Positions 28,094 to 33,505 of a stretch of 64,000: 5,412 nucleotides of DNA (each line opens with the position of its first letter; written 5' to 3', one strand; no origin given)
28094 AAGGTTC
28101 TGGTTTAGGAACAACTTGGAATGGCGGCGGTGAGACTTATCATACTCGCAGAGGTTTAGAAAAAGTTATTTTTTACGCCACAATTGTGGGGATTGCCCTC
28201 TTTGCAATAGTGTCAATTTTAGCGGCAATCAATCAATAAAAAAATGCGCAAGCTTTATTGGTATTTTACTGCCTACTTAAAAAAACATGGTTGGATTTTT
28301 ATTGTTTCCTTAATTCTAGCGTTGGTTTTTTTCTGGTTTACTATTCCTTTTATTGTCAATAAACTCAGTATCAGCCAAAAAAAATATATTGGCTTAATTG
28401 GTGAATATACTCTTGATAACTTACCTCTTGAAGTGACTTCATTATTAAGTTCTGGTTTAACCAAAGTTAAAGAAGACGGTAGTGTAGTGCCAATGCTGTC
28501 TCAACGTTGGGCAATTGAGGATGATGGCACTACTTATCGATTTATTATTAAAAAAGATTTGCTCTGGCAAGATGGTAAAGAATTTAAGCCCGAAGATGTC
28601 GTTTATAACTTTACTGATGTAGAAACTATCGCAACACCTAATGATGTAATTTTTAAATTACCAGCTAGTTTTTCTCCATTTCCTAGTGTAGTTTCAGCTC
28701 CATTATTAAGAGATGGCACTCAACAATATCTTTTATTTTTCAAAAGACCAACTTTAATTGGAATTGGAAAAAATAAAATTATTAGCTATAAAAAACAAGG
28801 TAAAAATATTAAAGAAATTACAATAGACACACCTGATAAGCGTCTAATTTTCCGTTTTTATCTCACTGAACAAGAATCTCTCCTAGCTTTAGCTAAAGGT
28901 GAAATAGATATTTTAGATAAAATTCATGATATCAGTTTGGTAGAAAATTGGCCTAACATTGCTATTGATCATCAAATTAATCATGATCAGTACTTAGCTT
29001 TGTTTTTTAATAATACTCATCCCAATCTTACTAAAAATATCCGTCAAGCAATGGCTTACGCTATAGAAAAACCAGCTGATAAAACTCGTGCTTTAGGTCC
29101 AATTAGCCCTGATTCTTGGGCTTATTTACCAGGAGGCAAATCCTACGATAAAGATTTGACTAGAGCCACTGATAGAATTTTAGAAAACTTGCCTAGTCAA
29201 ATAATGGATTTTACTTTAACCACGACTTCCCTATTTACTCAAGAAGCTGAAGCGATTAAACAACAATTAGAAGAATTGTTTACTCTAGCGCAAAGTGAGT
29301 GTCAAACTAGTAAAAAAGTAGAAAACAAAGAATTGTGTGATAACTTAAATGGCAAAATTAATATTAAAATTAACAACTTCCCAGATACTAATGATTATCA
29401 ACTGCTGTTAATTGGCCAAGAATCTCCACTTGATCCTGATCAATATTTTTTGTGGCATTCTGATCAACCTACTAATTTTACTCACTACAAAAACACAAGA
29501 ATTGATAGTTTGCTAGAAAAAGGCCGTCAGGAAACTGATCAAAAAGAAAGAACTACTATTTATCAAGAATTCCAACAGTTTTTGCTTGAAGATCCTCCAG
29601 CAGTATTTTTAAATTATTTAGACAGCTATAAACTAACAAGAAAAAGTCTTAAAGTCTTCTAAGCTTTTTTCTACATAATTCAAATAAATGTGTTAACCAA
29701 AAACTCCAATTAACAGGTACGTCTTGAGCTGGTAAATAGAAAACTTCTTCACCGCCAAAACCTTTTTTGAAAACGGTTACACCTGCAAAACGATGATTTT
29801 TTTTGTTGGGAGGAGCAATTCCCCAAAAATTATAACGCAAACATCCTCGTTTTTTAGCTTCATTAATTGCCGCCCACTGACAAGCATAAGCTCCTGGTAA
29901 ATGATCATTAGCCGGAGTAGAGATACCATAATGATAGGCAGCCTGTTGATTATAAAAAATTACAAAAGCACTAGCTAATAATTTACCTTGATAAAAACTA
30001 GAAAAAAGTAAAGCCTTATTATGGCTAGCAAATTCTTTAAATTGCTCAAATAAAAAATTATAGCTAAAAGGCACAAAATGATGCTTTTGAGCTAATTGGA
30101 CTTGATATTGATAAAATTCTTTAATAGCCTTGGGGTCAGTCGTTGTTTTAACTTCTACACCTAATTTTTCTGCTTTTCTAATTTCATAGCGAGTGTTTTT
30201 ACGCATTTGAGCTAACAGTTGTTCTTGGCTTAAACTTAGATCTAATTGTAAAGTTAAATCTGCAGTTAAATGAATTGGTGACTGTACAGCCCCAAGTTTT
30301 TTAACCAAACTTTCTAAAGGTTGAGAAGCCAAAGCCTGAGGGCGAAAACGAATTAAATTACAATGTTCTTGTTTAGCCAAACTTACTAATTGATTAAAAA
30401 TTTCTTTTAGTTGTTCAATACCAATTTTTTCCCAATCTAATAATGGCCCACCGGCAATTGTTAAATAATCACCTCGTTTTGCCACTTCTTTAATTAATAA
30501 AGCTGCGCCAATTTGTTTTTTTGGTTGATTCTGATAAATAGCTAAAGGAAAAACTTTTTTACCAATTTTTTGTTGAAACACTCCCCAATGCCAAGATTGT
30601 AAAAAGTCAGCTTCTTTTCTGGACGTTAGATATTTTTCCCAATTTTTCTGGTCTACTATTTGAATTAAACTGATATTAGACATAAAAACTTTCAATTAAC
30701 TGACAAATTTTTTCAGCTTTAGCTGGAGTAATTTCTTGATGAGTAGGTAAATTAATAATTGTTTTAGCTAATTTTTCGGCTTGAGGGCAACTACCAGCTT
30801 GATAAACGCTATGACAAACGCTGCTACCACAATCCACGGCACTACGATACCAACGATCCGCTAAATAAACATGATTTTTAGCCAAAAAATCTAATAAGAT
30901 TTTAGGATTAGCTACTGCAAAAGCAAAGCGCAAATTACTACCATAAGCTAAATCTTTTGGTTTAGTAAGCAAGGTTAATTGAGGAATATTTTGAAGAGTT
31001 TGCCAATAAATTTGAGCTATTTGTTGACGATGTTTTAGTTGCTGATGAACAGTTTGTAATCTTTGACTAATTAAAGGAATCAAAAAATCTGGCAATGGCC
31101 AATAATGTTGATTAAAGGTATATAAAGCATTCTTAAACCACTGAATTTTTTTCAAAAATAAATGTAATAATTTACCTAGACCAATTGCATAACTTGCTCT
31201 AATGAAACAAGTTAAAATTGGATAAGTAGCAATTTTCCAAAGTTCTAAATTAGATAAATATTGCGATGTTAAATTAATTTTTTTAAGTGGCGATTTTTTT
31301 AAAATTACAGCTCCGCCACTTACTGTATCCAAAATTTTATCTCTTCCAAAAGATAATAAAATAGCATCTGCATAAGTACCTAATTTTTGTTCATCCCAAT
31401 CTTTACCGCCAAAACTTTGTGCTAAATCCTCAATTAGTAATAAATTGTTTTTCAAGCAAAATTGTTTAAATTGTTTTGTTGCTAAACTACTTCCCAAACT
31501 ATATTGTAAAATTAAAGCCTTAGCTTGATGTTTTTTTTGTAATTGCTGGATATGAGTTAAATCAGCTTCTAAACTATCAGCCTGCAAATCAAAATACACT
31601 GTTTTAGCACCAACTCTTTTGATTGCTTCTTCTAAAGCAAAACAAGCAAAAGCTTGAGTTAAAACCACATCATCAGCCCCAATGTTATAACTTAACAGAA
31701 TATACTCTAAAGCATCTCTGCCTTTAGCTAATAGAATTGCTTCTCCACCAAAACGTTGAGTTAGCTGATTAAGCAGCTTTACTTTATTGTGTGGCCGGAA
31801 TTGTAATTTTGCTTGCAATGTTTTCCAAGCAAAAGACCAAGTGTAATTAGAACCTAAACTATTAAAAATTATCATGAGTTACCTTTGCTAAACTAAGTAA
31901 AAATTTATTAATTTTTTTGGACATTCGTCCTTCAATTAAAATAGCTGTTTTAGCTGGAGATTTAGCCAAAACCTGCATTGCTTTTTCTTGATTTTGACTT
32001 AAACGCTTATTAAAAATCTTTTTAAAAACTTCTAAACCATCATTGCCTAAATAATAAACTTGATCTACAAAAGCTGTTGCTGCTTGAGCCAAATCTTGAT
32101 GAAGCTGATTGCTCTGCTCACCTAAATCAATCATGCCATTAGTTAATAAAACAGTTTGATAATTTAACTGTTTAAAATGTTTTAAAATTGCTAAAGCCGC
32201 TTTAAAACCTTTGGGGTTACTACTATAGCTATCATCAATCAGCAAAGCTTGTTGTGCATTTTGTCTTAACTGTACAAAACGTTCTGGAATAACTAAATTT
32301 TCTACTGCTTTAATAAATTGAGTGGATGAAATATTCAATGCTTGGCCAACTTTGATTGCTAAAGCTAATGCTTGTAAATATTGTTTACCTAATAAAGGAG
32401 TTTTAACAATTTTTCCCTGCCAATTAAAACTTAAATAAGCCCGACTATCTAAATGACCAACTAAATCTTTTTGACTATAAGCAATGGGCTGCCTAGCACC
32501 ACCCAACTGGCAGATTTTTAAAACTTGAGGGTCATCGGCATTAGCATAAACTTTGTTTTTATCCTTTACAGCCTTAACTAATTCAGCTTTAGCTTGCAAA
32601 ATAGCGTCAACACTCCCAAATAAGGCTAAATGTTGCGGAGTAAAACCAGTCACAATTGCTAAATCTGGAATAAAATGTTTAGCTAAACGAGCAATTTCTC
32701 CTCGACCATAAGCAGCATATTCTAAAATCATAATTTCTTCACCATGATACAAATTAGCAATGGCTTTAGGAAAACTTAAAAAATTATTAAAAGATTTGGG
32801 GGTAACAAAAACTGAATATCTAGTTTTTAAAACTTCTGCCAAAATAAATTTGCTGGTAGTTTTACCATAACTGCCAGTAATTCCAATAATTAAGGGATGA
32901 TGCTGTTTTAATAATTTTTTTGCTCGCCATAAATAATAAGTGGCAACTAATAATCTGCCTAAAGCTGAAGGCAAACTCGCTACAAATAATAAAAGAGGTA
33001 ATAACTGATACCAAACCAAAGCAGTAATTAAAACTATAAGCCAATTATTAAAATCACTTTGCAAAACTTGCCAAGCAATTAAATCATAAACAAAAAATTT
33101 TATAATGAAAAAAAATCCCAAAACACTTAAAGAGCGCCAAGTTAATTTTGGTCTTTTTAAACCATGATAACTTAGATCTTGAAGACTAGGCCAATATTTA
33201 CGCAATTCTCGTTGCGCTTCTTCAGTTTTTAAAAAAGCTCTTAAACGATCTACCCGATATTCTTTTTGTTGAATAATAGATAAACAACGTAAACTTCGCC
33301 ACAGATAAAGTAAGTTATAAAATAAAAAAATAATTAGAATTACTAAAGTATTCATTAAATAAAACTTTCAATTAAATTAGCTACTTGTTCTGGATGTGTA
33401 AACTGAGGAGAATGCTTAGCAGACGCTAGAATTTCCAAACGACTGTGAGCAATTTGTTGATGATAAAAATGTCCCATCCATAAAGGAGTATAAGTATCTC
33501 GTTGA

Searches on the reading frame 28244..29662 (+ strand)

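Call 55: search_protein_families(library=pfam, proteins=[window:28244-29662:+], max_evalue=0.00001)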
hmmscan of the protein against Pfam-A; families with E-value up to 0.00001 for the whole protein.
window:28244-29662:+ (472 aa): 1 family
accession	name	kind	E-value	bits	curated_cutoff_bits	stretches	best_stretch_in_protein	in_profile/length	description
PF00496.27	SBP_bac_5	-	1.1e-20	74.5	32.4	2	81-133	2-54/368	Bacterial extracellular solute-binding proteins, family 5 Middle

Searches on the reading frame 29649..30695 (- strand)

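Call 55: search_protein_families(library=pfam, proteins=[window:29649-30695:-], max_evalue=0.00001)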
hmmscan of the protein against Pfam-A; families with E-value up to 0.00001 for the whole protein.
window:29649-30695:- (348 aa): 2 families
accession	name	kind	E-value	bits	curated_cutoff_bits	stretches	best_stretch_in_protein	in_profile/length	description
PF02388.22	FemAB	-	6.7e-32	111.2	24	2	239-317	307-382/406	FemAB family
PF13480.13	Acetyltransf_6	-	1.3e-14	54.9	22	1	163-293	2-137/143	Acetyltransferase (GNAT) domain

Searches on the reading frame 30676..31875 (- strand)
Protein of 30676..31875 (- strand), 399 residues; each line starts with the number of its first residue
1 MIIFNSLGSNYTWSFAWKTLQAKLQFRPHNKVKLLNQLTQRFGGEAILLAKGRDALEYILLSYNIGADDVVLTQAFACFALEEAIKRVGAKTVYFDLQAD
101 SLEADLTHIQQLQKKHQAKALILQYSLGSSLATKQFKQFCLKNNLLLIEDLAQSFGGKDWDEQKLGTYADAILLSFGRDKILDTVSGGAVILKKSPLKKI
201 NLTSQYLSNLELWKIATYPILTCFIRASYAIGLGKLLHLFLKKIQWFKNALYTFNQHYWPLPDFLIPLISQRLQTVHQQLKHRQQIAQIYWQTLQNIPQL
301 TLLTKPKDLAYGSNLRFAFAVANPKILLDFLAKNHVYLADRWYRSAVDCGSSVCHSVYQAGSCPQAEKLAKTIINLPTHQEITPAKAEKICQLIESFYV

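Call 55: search_protein_families(library=pfam, proteins=[window:30676-31875:-], max_evalue=0.00001)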
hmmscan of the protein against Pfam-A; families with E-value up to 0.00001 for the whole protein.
window:30676-31875:- (399 aa): 1 family
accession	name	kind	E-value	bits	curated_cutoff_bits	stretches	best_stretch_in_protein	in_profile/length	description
PF01041.23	DegT_DnrJ_EryC1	-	1.7e-33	116.8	19.8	2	45-199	41-193/360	DegT/DnrJ/EryC1/StrS aminotransferase family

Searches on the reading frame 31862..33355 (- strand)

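Call 55: search_protein_families(library=pfam, proteins=[window:31862-33355:-], max_evalue=0.00001)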
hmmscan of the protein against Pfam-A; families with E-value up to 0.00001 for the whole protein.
window:31862-33355:- (497 aa): 2 families
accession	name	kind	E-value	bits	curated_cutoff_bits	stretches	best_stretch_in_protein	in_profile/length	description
PF08245.18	Mur_ligase_M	-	8.4e-27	94.9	24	1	159-334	1-197/200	Mur ligase middle domain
PF02875.26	Mur_ligase_C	-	2.6e-08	35.2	28.4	1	362-474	4-123/127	Mur ligase, glutamate ligase domain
